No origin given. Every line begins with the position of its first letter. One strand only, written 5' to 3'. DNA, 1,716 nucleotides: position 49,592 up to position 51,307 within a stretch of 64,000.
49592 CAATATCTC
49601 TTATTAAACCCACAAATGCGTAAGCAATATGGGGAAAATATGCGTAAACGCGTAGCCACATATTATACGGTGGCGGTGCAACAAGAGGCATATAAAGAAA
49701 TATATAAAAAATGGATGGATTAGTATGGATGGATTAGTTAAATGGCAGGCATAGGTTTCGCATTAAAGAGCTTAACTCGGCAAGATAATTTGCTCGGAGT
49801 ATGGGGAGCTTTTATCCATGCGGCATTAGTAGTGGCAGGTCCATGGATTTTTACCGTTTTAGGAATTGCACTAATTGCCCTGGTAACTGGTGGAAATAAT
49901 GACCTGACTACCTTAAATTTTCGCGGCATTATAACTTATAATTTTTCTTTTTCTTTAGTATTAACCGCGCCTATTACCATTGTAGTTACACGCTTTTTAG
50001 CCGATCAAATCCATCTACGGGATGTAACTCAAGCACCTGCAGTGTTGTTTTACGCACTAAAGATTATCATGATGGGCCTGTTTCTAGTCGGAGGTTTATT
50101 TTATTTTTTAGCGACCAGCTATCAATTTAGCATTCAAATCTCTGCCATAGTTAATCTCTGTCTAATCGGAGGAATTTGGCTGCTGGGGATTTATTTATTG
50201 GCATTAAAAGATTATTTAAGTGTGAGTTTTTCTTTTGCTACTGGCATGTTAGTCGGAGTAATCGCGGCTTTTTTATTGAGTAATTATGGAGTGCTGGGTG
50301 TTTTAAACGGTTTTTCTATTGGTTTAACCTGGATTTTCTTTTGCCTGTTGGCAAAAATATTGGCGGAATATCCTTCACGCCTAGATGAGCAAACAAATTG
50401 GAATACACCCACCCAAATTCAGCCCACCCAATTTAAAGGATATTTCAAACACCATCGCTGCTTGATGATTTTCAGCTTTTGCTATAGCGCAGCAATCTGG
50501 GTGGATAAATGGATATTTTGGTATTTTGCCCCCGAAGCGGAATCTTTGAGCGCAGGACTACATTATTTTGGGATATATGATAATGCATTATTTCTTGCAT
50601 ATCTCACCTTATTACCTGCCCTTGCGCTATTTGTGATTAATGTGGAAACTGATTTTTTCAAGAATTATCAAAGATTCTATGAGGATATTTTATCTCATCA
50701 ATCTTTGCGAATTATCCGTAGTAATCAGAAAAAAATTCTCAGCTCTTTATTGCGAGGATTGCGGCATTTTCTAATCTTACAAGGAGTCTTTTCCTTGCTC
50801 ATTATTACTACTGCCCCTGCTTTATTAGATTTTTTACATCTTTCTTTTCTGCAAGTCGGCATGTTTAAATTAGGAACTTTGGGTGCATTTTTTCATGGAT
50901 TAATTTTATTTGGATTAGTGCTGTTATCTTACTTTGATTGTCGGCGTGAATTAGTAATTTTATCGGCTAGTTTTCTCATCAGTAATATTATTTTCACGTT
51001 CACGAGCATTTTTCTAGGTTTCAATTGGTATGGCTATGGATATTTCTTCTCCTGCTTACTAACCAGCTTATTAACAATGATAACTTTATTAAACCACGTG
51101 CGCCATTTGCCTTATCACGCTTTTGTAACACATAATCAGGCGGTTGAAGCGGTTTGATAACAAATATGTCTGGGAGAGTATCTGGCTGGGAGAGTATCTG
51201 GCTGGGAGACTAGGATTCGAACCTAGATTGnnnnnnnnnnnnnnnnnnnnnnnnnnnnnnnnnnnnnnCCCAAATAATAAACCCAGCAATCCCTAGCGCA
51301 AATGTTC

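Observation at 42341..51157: Atypical Pel-type exopolysaccharide locus: epimerase-pelB-pelD-pelE-pelF-pelG with no pelA and no pelC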

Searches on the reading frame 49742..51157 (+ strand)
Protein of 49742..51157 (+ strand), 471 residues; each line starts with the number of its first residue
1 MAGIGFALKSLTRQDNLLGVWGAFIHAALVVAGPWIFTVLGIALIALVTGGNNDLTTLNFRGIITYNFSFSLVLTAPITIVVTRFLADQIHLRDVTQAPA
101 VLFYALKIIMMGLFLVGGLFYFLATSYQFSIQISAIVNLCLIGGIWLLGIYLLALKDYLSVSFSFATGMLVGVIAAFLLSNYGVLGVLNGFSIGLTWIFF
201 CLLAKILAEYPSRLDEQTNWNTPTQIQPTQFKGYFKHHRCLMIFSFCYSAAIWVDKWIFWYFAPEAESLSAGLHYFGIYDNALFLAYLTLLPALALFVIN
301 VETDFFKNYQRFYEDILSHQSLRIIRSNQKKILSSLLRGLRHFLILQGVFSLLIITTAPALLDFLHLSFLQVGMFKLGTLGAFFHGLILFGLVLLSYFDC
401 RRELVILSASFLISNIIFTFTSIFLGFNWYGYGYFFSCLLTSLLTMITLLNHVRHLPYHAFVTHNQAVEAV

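Call 4: search_protein_families(library=pfam, proteins=[window:49742-51157:+], max_evalue=0.01)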
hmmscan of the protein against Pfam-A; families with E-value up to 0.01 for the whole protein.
window:49742-51157:+ (471 aa): 1 family
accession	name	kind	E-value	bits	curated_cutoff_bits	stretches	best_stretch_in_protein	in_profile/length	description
PF16933.10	PelG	-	7.8e-107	358.4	29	1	1-461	1-452/452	Putative exopolysaccharide Exporter (EPS-E)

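Call 5: search_protein_families(library=ncbifam, proteins=[window:49742-51157:+], max_evalue=0.01)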
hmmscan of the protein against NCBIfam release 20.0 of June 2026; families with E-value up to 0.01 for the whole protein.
window:49742-51157:+ (471 aa): 0 families

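Call 18: search_dna_similar(query=window:49742-51157:+, collection=plasmids, mode=protein, max_rows=30, rows=spread)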
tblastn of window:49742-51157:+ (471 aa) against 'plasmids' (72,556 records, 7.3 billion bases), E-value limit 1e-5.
Records with a match: 22; places in all: 22; records where one place covers at least 80% of the query: 18.
Best place of each record, by identity: <60% 22.
By first word of the organism name: Caballeronia 4; Cupriavidus 4; Burkholderia 4; Azospirillum 3; Cereibacter 3; Azonexus 1; Ralstonia 1; Paraburkholderia 1; Pseudoalteromonas 1.
By predicted mobility (MOB-suite, as given by PLSDB): non-mobilizable 17; mobilizable 4; conjugative 1.
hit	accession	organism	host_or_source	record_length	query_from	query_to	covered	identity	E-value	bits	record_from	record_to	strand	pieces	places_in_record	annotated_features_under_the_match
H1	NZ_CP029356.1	Azospirillum thermophilum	cell culture,hot spring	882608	1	469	100%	42.3%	9e-85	291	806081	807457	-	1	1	pelG: exopolysaccharide Pel transporter PelG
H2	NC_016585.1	Azospirillum lipoferum 4B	-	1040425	1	469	100%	41.6%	7e-82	283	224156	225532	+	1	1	none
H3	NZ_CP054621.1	Azospirillum oryzae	cell culture,soil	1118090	1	469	100%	41.6%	5e-84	290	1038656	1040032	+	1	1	record has no annotation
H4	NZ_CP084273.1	Caballeronia grimmiae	Leptoglossus zonatus,Cell culture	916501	1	434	92%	32.0%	9e-32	136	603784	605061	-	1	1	pelG: exopolysaccharide Pel transporter PelG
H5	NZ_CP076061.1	Cupriavidus sp. EM10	Pure-cultured cell,sewage water sludge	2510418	1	464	99%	29.7%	6e-27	122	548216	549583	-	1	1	none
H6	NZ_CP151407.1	Azonexus hydrophilus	metagenomic assembly,groundwater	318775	1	470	100%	29.0%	3e-30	132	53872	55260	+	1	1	pelG: exopolysaccharide Pel transporter PelG | hypothetical protein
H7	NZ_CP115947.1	Ralstonia solanacearum MolK2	Musa sp.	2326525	1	462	98%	28.6%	2e-23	111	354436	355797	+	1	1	record has no annotation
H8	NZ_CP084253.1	Caballeronia sp. Sq4a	Anasa tristis,Cell culture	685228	1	434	92%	30.4%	2e-30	132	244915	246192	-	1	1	pelG: exopolysaccharide Pel transporter PelG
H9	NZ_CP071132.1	Caballeronia sp. M1242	Homo sapiens,ETA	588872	1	434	92%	30.4%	3e-30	132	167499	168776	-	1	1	pelG: exopolysaccharide Pel transporter PelG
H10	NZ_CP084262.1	Caballeronia sp. SL2Y3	Jalysus wickhami,Cell culture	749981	1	434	92%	30.4%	2e-29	130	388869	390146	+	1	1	pelG: exopolysaccharide Pel transporter PelG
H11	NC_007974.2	Cupriavidus metallidurans CH34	-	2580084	1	467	99%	28.0%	8e-34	142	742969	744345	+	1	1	none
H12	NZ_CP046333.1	Cupriavidus metallidurans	sedimentation pond in a zinc factory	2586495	1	467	99%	28.0%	8e-34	142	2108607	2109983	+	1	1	none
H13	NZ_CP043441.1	Cupriavidus campinensis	cell culture,soil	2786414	1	464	99%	27.5%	7e-27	122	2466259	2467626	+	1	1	none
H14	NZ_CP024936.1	Paraburkholderia graminis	soil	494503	1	434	92%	28.9%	1e-24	115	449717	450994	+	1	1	pelG: exopolysaccharide Pel transporter PelG | pelF: GT4 family glycosyltransferase PelF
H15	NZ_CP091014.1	Burkholderia cenocepacia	-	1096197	1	434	92%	27.7%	7e-22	106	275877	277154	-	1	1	none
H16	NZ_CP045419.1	Pseudoalteromonas sp. THAF3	pure culture,Surface of a polyethylene ...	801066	1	465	99%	25.0%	5e-20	100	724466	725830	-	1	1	pelG: exopolysaccharide Pel transporter PelG | pelF: GT4 family glycosyltransferase PelF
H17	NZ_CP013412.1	Burkholderia thailandensis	environmental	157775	1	434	92%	26.6%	4e-21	104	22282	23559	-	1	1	pelG: exopolysaccharide Pel transporter PelG | pelF: GT4 family glycosyltransferase PelF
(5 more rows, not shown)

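Call 19: get_annotated_region(hit=H1, flank=14000)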
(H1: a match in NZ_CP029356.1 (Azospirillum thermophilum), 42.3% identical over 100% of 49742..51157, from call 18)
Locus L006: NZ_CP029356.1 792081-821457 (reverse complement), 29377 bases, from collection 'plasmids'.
description: Azospirillum thermophilum strain CFH 70021 plasmid unnamed1
organism: Azospirillum thermophilum (NCBI taxid 2202148)
taxonomy: Bacteria; Pseudomonadota; Alphaproteobacteria; Rhodospirillales; Azospirillaceae; Azospirillum; Azospirillum thermophilum
host: -; source: cell culture,hot spring; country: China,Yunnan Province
typing (MOB-suite, as given by PLSDB): non-mobilizable
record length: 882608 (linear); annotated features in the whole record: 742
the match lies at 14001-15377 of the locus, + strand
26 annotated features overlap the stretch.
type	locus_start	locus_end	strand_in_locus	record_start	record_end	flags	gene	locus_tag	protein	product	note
CDS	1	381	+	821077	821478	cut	-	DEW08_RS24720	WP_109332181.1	response regulator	GO:0000160 - phosphorelay signal transduction system [Evidence IEA]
CDS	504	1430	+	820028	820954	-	-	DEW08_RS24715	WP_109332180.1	NAD-dependent epimerase/dehydratase family protein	-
CDS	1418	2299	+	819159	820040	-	-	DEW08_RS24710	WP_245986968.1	endo alpha-1,4 polygalactosaminidase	-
CDS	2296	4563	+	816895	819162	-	-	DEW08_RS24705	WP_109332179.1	hypothetical protein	-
CDS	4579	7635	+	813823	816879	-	-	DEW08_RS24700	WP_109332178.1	tetratricopeptide repeat protein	-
CDS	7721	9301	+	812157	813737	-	-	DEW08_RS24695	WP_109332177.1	tetratricopeptide repeat protein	-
CDS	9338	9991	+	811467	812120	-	-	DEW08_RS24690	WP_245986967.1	GNA1162 family protein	-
CDS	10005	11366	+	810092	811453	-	-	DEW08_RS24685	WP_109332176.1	GAF domain-containing protein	-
CDS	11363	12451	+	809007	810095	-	-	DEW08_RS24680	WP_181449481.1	hypothetical protein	-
CDS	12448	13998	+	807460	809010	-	pelF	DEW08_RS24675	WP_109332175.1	GT4 family glycosyltransferase PelF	-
CDS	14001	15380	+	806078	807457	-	pelG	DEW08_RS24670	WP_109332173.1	exopolysaccharide Pel transporter PelG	-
CDS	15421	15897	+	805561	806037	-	-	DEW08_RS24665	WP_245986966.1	hypothetical protein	-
CDS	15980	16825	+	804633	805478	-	-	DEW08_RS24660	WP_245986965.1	hypothetical protein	-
CDS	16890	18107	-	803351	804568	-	-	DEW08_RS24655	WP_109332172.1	homoserine O-acetyltransferase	GO:0009058 - biosynthetic process [Evidence IEA]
CDS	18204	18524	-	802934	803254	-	-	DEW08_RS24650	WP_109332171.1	heavy metal-binding domain-containing protein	-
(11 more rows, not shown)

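Call 20: get_annotated_region(hit=H6, flank=14000)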
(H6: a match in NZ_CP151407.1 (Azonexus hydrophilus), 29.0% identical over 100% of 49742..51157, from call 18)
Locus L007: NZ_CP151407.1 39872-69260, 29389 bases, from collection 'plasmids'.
description: Azonexus hydrophilus strain NCP973 plasmid unnamed1, complete sequence
organism: Azonexus hydrophilus (NCBI taxid 418702)
taxonomy: Bacteria; Pseudomonadota; Betaproteobacteria; Rhodocyclales; Azonexaceae; Azonexus; Azonexus hydrophilus
host: -; source: metagenomic assembly,groundwater; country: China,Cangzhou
typing (MOB-suite, as given by PLSDB): non-mobilizable
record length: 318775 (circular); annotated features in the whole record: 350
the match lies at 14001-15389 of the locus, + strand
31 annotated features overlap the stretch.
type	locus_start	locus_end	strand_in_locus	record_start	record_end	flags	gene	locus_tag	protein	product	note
CDS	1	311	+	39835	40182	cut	tnpB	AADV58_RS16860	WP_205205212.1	IS66 family insertion sequence element accessory protein TnpB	-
CDS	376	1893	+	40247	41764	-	-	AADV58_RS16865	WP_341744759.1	IS66 family transposase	-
CDS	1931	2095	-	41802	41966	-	-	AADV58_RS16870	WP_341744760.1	hypothetical protein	-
CDS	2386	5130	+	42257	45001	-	-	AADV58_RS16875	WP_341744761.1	endo alpha-1,4 polygalactosaminidase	-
CDS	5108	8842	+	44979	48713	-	-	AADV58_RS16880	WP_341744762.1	tetratricopeptide repeat protein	-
CDS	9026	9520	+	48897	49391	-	-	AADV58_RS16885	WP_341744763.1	antitoxin MazE-like protein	-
CDS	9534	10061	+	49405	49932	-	-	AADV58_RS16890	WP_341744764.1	hypothetical protein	-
CDS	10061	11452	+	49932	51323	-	-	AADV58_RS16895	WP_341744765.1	PelD GGDEF domain-containing protein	-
CDS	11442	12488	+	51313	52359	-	-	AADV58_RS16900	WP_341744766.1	hypothetical protein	-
CDS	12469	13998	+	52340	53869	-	pelF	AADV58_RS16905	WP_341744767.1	GT4 family glycosyltransferase PelF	-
CDS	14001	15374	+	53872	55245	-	pelG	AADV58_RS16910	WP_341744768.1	exopolysaccharide Pel transporter PelG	-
CDS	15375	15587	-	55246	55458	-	-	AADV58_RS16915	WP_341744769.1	hypothetical protein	-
CDS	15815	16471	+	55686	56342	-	-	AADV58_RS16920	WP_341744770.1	hypothetical protein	-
CDS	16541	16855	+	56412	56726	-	-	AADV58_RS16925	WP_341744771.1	H-NS histone family protein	-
CDS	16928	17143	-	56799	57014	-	-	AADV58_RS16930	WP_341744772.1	hypothetical protein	-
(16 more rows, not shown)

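Call 37: search_protein_families(library=pfam, proteins=[L006:9338-9991:+, L007:10061-11452:+], max_evalue=0.01)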
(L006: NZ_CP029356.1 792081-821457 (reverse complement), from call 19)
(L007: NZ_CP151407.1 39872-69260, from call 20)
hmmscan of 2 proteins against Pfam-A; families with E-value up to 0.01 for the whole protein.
L006:9338-9991:+ (217 aa): 3 families
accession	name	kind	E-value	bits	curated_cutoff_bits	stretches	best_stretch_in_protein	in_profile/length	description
PF03783.19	CsgG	-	4.4e-07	29.8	20.8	1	57-170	10-147/210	Curli production assembly/transport component CsgG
PF05643.16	GNA1162-like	-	5.3e-06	26.6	25.9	1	58-177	13-132/185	Putative lipoprotein GNA1162-like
PF13036.11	LpoB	-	0.0032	17.8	22.3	1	48-170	18-144/147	Peptidoglycan-synthase activator LpoB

L007:10061-11452:+ (463 aa): 1 family
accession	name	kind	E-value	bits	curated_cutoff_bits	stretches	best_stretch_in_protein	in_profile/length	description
PF16963.10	PelD_GGDEF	-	1.9e-25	89.6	27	1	335-456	1-121/125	PelD GGDEF domain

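Call 57: get_annotated_region(hit=H14, flank=13000)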
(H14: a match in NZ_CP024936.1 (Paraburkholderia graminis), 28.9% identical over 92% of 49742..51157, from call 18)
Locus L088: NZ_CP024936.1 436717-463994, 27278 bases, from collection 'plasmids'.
description: Paraburkholderia graminis strain PHS1 plasmid pPHS1_P, complete sequence
organism: Paraburkholderia graminis (NCBI taxid 60548)
taxonomy: Bacteria; Pseudomonadota; Betaproteobacteria; Burkholderiales; Burkholderiaceae; Paraburkholderia; Paraburkholderia graminis
host: -; source: soil; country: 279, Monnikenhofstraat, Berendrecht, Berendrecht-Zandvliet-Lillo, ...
typing (MOB-suite, as given by PLSDB): conjugative; relaxase MOBP; mating-pair formation MPF_F
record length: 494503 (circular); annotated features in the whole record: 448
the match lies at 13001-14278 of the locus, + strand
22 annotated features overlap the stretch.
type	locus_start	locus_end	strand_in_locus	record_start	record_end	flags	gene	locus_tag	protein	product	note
CDS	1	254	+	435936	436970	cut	-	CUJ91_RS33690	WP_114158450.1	response regulator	GO:0000160 - phosphorelay signal transduction system [Evidence IEA]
CDS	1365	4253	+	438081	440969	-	-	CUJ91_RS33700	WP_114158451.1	sugar ABC transporter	-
CDS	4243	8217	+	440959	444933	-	-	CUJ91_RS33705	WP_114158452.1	tetratricopeptide repeat protein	-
CDS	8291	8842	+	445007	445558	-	-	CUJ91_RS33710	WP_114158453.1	penicillin-binding protein activator LpoB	-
CDS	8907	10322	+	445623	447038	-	-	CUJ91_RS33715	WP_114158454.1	PelD GGDEF domain-containing protein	-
CDS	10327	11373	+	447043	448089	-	-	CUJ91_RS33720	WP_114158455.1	hypothetical protein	-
CDS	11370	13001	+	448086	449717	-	pelF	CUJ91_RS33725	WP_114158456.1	GT4 family glycosyltransferase PelF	-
CDS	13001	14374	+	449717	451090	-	pelG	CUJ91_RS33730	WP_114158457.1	exopolysaccharide Pel transporter PelG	-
CDS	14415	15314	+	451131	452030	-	-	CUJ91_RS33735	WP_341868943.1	endo alpha-1,4 polygalactosaminidase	-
CDS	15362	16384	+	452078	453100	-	galE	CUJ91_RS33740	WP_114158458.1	UDP-glucose 4-epimerase GalE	GO:0006012 - galactose metabolic process [Evidence IEA]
CDS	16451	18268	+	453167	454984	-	glmS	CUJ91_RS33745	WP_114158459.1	glutamine--fructose-6-phosphate transaminase (isomerizing)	GO:0006040 - amino sugar metabolic process [Evidence IEA]; GO:0009252 - peptidoglycan biosynthetic process [Evidence ...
CDS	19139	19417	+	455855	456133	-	-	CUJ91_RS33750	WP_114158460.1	HU family DNA-binding protein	GO:0030261 - chromosome condensation [Evidence IEA]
CDS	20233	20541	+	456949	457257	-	-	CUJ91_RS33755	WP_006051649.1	type II toxin-antitoxin system RelB/DinJ family antitoxin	-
CDS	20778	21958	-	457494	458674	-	-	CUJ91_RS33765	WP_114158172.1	IS3 family transposase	-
CDS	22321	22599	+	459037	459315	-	-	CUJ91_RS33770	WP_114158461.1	HU family DNA-binding protein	GO:0030261 - chromosome condensation [Evidence IEA]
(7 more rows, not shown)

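Call 58: get_annotated_region(hit=H16, flank=13000)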
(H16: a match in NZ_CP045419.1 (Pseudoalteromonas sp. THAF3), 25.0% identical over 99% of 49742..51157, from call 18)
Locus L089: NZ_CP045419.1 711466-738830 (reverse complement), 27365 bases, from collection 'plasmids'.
description: Pseudoalteromonas sp. THAF3 plasmid pTHAF3_a, complete sequence
organism: Pseudoalteromonas sp. THAF3 (NCBI taxid 2587843)
taxonomy: Bacteria; Pseudomonadota; Gammaproteobacteria; Alteromonadales; Pseudoalteromonadaceae; Pseudoalteromonas; Pseudoalteromonas sp. THAF3
host: -; source: pure culture,Surface of a polyethylene microplastic particle present in tank 6 of a marine aquarium ...; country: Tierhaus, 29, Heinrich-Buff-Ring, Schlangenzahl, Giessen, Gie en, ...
typing (MOB-suite, as given by PLSDB): non-mobilizable
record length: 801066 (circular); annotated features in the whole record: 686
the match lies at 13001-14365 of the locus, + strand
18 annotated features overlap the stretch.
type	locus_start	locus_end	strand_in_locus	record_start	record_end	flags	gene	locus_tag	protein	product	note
CDS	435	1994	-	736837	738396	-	-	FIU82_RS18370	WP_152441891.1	PAS domain-containing methyl-accepting chemotaxis protein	GO:0006935 - chemotaxis [Evidence IEA]; GO:0007165 - signal transduction [Evidence IEA]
CDS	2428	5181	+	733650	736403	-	-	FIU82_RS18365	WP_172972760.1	endo alpha-1,4 polygalactosaminidase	-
CDS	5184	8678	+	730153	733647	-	-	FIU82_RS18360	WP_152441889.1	tetratricopeptide repeat protein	-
CDS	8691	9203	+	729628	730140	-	-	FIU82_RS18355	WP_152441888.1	hypothetical protein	-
CDS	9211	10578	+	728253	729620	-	-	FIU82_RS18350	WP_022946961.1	PelD GGDEF domain-containing protein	-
CDS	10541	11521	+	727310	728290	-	-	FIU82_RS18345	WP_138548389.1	hypothetical protein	-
CDS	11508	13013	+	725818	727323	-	pelF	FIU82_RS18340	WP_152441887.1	GT4 family glycosyltransferase PelF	-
CDS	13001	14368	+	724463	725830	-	pelG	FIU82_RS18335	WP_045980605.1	exopolysaccharide Pel transporter PelG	-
CDS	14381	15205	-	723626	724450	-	-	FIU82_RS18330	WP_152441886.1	endo alpha-1,4 polygalactosaminidase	-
CDS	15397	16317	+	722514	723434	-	glsB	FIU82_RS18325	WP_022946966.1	glutaminase B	GO:0006541 - glutamine metabolic process [Evidence IEA]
CDS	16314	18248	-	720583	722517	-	-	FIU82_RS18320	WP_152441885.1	methyl-accepting chemotaxis protein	GO:0006935 - chemotaxis [Evidence IEA]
CDS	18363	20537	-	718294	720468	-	-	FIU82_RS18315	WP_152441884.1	EAL domain-containing protein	-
CDS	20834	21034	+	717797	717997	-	-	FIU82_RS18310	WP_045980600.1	hypothetical protein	-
CDS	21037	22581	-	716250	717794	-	-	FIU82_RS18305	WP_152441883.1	sensor domain-containing diguanylate cyclase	-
CDS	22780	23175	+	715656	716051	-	-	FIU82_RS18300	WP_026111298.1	hypothetical protein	-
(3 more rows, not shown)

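Call 59: get_annotated_region(hit=H4, flank=13000)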
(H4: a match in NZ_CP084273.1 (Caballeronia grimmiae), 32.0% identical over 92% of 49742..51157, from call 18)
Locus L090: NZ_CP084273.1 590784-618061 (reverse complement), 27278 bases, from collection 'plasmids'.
description: Caballeronia grimmiae strain Lep1A1 plasmid p1, complete sequence
organism: Caballeronia grimmiae (NCBI taxid 1071679)
taxonomy: Bacteria; Pseudomonadota; Betaproteobacteria; Burkholderiales; Burkholderiaceae; Caballeronia; Caballeronia grimmiae
host: -; source: Leptoglossus zonatus,Cell culture; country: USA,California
typing (MOB-suite, as given by PLSDB): non-mobilizable
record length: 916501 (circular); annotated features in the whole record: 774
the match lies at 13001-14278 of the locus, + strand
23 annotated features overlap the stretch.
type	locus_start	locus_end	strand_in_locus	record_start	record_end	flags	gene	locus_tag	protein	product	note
CDS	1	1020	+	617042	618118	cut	-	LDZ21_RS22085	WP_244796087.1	M4 family metallopeptidase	-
CDS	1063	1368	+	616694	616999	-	-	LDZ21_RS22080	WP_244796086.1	protealysin inhibitor emfourin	-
CDS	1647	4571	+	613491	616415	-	-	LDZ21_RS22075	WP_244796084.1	bifunctional glycoside hydrolase 114/ polysaccharide deacetylase family protein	-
CDS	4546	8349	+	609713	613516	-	-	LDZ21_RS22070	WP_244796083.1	tetratricopeptide repeat protein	-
CDS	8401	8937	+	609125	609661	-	-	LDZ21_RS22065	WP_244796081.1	penicillin-binding protein activator LpoB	-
CDS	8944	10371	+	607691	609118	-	-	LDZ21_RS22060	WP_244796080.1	PelD GGDEF domain-containing protein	-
CDS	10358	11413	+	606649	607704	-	-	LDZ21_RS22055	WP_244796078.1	hypothetical protein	-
CDS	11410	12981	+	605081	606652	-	pelF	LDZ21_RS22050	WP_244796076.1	GT4 family glycosyltransferase PelF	-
CDS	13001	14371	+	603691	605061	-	pelG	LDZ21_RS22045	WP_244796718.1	exopolysaccharide Pel transporter PelG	-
CDS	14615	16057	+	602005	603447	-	-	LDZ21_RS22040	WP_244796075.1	tyrosinase family protein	-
CDS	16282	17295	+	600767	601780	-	-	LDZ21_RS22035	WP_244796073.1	NAD(P)-dependent alcohol dehydrogenase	-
CDS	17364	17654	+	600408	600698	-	-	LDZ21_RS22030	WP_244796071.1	hypothetical protein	-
CDS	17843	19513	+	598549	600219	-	-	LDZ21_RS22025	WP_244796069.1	FAD-dependent oxidoreductase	-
CDS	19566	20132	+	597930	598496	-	-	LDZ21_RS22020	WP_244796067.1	hypothetical protein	-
CDS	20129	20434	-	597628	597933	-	-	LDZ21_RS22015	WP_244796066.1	DUF4148 domain-containing protein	-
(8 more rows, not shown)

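Call 60: get_annotated_region(hit=H17, flank=13000)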
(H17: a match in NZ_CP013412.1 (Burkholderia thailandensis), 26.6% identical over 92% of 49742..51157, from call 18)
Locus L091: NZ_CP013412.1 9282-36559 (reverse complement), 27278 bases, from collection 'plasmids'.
description: Burkholderia thailandensis strain 2002721643 plasmid p2002721643, complete sequence
organism: Burkholderia thailandensis (NCBI taxid 57975)
taxonomy: Bacteria; Pseudomonadota; Betaproteobacteria; Burkholderiales; Burkholderiaceae; Burkholderia; Burkholderia thailandensis
host: -; source: environmental; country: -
typing (MOB-suite, as given by PLSDB): non-mobilizable; replicon rep_cluster_465
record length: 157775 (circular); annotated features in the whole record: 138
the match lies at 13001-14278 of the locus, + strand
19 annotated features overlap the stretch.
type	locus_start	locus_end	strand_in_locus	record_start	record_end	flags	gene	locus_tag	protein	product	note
CDS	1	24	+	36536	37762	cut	-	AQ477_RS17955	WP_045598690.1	ISL3 family transposase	-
CDS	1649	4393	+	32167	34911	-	-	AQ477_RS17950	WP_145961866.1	sugar ABC transporter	-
CDS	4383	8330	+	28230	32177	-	-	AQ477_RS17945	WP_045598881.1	tetratricopeptide repeat protein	-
CDS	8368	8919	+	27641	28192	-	-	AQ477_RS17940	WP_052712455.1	hypothetical protein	-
CDS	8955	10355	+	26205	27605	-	-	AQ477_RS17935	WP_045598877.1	PelD GGDEF domain-containing protein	-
CDS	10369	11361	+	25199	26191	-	-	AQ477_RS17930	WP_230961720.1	hypothetical protein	-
CDS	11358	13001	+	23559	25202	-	pelF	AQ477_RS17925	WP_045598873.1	GT4 family glycosyltransferase PelF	-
CDS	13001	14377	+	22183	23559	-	pelG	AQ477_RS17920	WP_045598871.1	exopolysaccharide Pel transporter PelG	-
CDS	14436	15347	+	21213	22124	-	-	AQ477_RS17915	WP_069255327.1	endo alpha-1,4 polygalactosaminidase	-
CDS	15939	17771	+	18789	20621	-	glmS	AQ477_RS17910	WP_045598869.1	glutamine--fructose-6-phosphate transaminase (isomerizing)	GO:0006040 - amino sugar metabolic process [Evidence IEA]; GO:0009252 - peptidoglycan biosynthetic process [Evidence ...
CDS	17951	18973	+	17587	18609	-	galE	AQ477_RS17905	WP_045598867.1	UDP-glucose 4-epimerase GalE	GO:0006012 - galactose metabolic process [Evidence IEA]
CDS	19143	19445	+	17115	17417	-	-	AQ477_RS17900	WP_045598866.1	transposase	GO:0006313 - DNA transposition [Evidence IEA]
CDS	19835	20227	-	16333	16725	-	-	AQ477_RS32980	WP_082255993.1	MAPEG family protein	-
CDS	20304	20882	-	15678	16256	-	-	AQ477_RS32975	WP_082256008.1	recombinase family protein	GO:0006310 - DNA recombination [Evidence IEA]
CDS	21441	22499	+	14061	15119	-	-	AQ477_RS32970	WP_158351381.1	EAL domain-containing protein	-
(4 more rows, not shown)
